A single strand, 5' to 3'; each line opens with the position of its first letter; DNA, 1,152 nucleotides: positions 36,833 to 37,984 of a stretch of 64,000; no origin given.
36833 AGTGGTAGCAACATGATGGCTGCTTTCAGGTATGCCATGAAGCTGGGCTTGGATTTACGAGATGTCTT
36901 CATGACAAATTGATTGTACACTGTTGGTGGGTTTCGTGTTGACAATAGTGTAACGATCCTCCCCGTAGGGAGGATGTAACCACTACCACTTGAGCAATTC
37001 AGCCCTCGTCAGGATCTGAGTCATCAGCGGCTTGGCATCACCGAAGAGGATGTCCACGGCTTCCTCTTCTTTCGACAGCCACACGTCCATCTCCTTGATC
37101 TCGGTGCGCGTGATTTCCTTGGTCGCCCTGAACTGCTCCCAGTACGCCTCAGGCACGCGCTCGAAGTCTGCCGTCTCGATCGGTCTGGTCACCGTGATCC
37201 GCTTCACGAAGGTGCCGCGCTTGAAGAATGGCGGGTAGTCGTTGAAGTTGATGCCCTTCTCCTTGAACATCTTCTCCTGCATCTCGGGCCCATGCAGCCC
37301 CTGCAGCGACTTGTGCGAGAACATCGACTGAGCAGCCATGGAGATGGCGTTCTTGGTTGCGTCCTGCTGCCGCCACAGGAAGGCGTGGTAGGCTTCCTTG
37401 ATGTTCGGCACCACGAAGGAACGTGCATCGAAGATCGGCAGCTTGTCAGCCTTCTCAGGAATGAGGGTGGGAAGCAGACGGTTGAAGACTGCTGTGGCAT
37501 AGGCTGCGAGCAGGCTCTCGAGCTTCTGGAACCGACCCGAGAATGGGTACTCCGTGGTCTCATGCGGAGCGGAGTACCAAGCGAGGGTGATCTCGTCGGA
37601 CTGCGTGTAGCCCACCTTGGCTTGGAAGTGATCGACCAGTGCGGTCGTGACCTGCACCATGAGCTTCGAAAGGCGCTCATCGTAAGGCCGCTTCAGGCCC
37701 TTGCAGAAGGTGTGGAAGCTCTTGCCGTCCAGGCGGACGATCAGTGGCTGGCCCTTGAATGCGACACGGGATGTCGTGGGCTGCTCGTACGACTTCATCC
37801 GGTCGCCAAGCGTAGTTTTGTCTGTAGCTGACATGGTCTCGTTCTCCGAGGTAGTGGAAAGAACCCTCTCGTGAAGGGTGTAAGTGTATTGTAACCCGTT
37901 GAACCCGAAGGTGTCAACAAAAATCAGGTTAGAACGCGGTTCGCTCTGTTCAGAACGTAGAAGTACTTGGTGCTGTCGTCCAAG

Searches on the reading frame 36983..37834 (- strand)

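Call 73: search_protein_families(library=phrogs, proteins=[window:36983-37834:-], max_evalue=0.01)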
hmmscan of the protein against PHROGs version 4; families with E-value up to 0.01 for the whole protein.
window:36983-37834:- (283 aa): 1 family
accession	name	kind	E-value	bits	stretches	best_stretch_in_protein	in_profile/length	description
phrog_4717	-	DNA, RNA and nucleotide metabolism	4.9e-77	260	1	6-238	2-225/250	tRNA-His guanylyltransferase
